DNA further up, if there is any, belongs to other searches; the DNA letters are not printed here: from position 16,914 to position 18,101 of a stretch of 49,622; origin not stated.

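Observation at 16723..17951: FliA (sigma-28)-like sigma factor and a coupled small acidic protein embedded in the T6SS locus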

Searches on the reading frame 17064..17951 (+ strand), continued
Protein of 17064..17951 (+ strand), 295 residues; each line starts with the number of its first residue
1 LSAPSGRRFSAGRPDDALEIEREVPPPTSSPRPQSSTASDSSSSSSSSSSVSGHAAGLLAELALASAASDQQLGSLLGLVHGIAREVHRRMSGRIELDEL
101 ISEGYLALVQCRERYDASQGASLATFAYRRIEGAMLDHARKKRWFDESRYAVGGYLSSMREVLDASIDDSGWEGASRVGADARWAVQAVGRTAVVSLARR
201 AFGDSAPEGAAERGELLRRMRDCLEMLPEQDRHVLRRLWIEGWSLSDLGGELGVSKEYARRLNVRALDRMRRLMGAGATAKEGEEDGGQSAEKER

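Call 69: fold_search(model_id=the predicted structure, library=pdb)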
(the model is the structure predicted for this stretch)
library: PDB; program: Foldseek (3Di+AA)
matches with E <= 10: 361; with E <= 0.001: 33
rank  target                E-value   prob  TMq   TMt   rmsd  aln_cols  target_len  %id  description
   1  9a7s_A                3.9e-06  1.00  0.23  0.26  22.8       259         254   18  Integrative model of RPSD-RPOB by crosslinking MS and deep learning (released 2024-09-18)
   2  6pfv_G                1.7e-05  1.00  0.23  0.29  18.3       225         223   24  Structure of S. venezuelae RisG-WhiG-c-di-GMP complex: orthorhombic crystal form (released 2019-11-13)
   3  9a50_A                1.8e-05  1.00  0.22  0.25  21.2       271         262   16  Integrative model of RPSB-RPOC by crosslinking MS and deep learning (released 2024-09-18)
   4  9wsf_A                2.7e-05  1.00  0.25  0.32  18.1       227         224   26  Crystal structure of Sigma28/FlgM complex from Pseudomonas aeruginosa at 1.95 Angstrom resolution (released 2026-02-25)
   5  6pfj_A                2.7e-05  1.00  0.24  0.31  18.3       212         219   22  Structure of S. venezuelae RsiG-WhiG-(ci-di-GMP) complex, P64 crystal form (released 2019-11-13)
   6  8x6g_H                4.9e-05  1.00  0.23  0.28  18.7       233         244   18  Cryo-EM structure of Staphylococcus aureus sigB-dependent RNAP-promoter open complex (released 2024-06-05)
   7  7lq4_A                7.0e-05  1.00  0.21  0.32  15.7       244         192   18  Rr (RsiG)2-(c-di-GMP)2-WhiG complex (released 2021-07-14)
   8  1rp3_G                9.0e-05  1.00  0.25  0.31  17.6       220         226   19  Cocrystal structure of the flagellar sigma/anti-sigma complex, Sigma-28/FlgM (released 2004-04-06)
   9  6pfv_A                9.9e-05  1.00  0.24  0.30  18.4       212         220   23  Structure of S. venezuelae RisG-WhiG-c-di-GMP complex: orthorhombic crystal form (released 2019-11-13)
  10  1rp3_A                1.2e-04  1.00  0.25  0.31  17.5       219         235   17  Cocrystal structure of the flagellar sigma/anti-sigma complex, Sigma-28/FlgM (released 2004-04-06)
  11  6omf_F                1.6e-04  1.00  0.22  0.24  21.0       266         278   21  CryoEM structure of SigmaS-transcription initiation complex with activator Crl (released 2019-08-28)
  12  5e17_F                1.8e-04  1.00  0.22  0.20  20.6       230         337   21  T. thermophilus transcription initiation complex having a RRR discriminator sequence and a nontemplate-strand length c (released 2016-03-09)
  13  1rp3_C                2.0e-04  1.00  0.25  0.31  18.1       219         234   18  Cocrystal structure of the flagellar sigma/anti-sigma complex, Sigma-28/FlgM (released 2004-04-06)
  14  9wsm_F                2.1e-04  1.00  0.23  0.29  17.9       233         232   21  Cryo-EM structure of Sigma28-RNAP open promoter complex from Pseudomonas aeruginosa (released 2026-02-25)
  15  1rp3_E                2.3e-04  1.00  0.24  0.29  17.4       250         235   16  Cocrystal structure of the flagellar sigma/anti-sigma complex, Sigma-28/FlgM (released 2004-04-06)
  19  6pmi_F                4.0e-04  1.00  0.21  0.25  20.9       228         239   25  Sigm28-transcription initiation complex with specific promoter at the state 1 (released 2020-05-13)
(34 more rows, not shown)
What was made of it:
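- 17064..17951 (+): Sigma-70-family sigma factor, 295 aa, from a divergent FliA/WhiG-like group-3 clade. Foldseek top hits are SigD, WhiG and sigma-28 (call 69).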

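Call 71: search_protein_families(library=padloc, proteins=[window:17064-17948:+], max_evalue=0.1)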
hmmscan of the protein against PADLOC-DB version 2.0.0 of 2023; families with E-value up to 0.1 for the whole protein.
window:17064-17948:+ (295 aa): 1 family
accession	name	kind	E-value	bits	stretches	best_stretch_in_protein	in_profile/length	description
PDLC02203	MzaA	-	0.0075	12.5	1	78-131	440-490/683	-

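Call 72: find_encoding_contigs(protein=P0034, flank=8000, max_places=2)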
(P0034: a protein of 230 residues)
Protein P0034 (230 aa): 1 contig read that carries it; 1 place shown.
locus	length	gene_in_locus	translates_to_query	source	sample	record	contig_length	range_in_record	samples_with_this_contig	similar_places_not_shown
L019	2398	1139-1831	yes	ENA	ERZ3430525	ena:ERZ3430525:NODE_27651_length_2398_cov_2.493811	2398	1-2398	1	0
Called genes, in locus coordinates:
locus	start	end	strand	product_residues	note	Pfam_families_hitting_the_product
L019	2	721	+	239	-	?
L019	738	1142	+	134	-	-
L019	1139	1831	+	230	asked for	PF04542:Sigma70_r2, PF08281:Sigma70_r4_2 (weak), PF04545:Sigma70_r4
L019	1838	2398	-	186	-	?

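Call 73: find_encoding_contigs(protein=P0036, flank=8000, max_places=2)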
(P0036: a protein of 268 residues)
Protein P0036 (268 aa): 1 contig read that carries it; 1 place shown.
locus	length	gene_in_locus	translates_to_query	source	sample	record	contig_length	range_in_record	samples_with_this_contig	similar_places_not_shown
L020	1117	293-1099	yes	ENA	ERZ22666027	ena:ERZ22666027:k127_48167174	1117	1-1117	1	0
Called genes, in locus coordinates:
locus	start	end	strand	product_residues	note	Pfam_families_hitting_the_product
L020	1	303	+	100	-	?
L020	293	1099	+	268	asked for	PF04542:Sigma70_r2, PF04545:Sigma70_r4, PF08281:Sigma70_r4_2 (weak)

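Call 74: find_encoding_contigs(protein=P0038, flank=8000, max_places=2)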
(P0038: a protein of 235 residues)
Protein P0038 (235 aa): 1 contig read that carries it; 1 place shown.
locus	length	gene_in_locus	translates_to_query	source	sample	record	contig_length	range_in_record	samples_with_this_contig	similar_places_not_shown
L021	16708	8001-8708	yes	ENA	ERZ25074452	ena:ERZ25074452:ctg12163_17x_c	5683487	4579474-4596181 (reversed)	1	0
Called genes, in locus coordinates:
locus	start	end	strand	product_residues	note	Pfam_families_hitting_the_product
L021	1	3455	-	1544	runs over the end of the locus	PF13620:CarboxypepD_reg (weak)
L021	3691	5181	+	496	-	PF05936:T6SS_VasE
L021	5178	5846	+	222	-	PF09850:DotU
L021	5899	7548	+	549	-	PF14331:IcmF-related_N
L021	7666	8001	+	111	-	-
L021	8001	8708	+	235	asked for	PF04542:Sigma70_r2, PF04545:Sigma70_r4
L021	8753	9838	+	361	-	PF06812:ImpA_N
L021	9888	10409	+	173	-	PF05591:T6SS_VipA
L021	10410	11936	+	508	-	PF05943:VipB, PF18945:VipB_2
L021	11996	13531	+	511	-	PF05943:VipB, PF18945:VipB_2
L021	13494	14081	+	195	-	PF04965:GPW_gp25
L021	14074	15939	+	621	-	PF05947:T6SS_TssF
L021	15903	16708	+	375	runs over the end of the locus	PF06996:T6SS_TssG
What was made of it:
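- L021, on a 5.68-Mb contig of 48.8% GC: tssK-L-M-small-sigma-tssA-B-C-C2-E-F-G (call 74).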

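Call 76: list_cluster_members(proteins=[P0038, P0031, P0028, P0007, P0023])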
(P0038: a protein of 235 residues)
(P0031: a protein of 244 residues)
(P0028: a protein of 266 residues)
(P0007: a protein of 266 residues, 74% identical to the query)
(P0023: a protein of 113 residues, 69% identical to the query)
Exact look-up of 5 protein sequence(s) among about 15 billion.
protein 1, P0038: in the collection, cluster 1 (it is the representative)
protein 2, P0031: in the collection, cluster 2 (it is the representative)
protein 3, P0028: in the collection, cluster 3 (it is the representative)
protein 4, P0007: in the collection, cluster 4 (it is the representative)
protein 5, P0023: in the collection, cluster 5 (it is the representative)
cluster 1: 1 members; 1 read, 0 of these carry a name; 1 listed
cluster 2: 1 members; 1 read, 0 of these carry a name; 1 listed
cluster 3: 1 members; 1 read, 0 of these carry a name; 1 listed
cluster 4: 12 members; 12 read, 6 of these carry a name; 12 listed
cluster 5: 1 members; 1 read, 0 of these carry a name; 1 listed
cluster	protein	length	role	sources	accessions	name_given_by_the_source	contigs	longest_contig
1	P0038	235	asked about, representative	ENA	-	-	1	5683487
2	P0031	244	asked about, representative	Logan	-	-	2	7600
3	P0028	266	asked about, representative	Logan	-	-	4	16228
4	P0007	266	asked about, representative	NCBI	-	-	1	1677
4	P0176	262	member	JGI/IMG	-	RNA polymerase sigma factor (sigma-70 family)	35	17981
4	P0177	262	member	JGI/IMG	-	RNA polymerase sigma factor (sigma-70 family)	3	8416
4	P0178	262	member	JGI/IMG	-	RNA polymerase sigma factor (sigma-70 family)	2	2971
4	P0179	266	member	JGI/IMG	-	RNA polymerase sigma factor (sigma-70 family)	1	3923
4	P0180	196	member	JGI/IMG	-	RNA polymerase sigma factor for flagellar operon FliA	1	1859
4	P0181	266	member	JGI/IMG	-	RNA polymerase sigma factor (sigma-70 family)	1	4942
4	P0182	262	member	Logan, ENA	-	-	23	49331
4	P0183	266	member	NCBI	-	-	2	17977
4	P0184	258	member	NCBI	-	-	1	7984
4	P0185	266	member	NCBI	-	-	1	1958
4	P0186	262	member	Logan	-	-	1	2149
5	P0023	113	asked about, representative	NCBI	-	-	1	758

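Call 79: search_protein_families(library=pfam, proteins=[L019:2-721:+, L019:1838-2398:-, L011:1-1008:+, L011:2182-2394:+, L012:1-1647:+, L012:2311-3237:+, L009:2-1975:+, L021:5899-7548:+, L009:3071-4156:+], max_evalue=0.01)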
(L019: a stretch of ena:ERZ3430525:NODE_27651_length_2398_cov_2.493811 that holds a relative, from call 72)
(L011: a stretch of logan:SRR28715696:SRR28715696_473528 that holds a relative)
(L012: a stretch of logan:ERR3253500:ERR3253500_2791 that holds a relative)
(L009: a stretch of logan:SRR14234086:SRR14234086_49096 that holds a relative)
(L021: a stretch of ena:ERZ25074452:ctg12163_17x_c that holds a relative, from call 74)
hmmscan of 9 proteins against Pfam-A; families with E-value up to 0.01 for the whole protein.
L019:2-721:+ (239 aa): 1 family
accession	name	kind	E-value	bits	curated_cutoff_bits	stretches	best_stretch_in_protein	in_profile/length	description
PF14331.11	IcmF-related_N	-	1.8e-08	34.5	25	1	8-185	24-200/259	IcmF-related N-terminal domain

L019:1838-2398:- (186 aa): 2 families
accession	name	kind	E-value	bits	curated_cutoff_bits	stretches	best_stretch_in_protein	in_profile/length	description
PF10108.15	DNA_pol_B_exo2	-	6.2e-49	167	24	1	3-166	49-213/213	Predicted 3'-5' exonuclease related to the exonuclease domain of PolB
PF13482.12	RNase_H_2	-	9.4e-06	26.1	22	1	6-117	57-155/165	RNase_H superfamily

L011:1-1008:+ (335 aa): 0 families

L011:2182-2394:+ (71 aa): 0 families

L012:1-1647:+ (548 aa): 4 families
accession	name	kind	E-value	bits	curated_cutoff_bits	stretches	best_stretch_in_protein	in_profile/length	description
PF00133.28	tRNA-synt_1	-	8.1e-35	120.8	22.7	1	1-126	299-413/414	tRNA synthetases class I (I, L, M and V)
PF08264.19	Anticodon_1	-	4e-34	118.1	25.1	1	232-407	1-138/148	Anticodon-binding domain of tRNA ligase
PF10458.14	Val_tRNA-synt_C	-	7.9e-15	55.3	25.9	1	482-546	1-65/66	Valyl tRNA synthetase tRNA binding arm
PF09334.17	tRNA-synt_1g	-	4.2e-05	22.9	20.1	1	84-126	324-366/391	tRNA synthetases class I (M)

L012:2311-3237:+ (308 aa): 1 family
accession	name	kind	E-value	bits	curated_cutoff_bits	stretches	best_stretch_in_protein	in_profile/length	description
PF07589.16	PEP-CTERM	-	0.00061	20.2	20.7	1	285-307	2-24/24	PEP-CTERM motif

L009:2-1975:+ (657 aa): 0 families

L021:5899-7548:+ (549 aa): 1 family
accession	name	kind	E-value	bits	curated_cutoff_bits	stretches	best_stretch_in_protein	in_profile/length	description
PF14331.11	IcmF-related_N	-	3e-10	40.3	25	1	298-483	7-187/259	IcmF-related N-terminal domain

L009:3071-4156:+ (361 aa): 0 families
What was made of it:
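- L019, directly after a TssM-like gene (calls 72 and 79).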

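Call 93: find_encoding_contigs(protein=P0003, flank=5000, max_places=2)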
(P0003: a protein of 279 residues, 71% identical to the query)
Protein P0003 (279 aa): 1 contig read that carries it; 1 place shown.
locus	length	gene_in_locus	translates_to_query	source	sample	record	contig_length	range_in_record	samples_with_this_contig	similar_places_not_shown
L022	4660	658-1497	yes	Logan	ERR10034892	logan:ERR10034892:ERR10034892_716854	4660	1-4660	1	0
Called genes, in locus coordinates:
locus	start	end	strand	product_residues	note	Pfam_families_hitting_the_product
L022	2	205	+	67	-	?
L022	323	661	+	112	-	-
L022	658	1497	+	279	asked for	PF04542:Sigma70_r2, PF04545:Sigma70_r4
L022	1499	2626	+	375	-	-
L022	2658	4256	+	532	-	PF05591:T6SS_VipA (faint), PF05943:VipB (weak)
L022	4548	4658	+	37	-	?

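Call 97: find_encoding_contigs(protein=P0062, flank=8000, max_places=3)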
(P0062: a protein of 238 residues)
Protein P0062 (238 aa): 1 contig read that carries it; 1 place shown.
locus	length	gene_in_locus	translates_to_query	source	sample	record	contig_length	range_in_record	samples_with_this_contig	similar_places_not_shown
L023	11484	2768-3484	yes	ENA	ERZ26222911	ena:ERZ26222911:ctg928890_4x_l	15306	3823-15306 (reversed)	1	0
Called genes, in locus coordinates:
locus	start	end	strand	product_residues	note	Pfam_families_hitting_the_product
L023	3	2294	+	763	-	?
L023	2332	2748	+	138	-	-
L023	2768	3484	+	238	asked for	PF04542:Sigma70_r2, PF08281:Sigma70_r4_2, PF04545:Sigma70_r4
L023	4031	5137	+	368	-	PF06812:ImpA_N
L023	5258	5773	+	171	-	PF05591:T6SS_VipA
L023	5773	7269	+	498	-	PF05943:VipB, PF18945:VipB_2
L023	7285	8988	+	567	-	PF05943:VipB, PF18945:VipB_2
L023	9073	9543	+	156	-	PF04965:GPW_gp25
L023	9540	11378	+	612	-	PF05947:T6SS_TssF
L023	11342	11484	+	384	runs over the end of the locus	PF06996:T6SS_TssG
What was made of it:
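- L023 (call 97).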
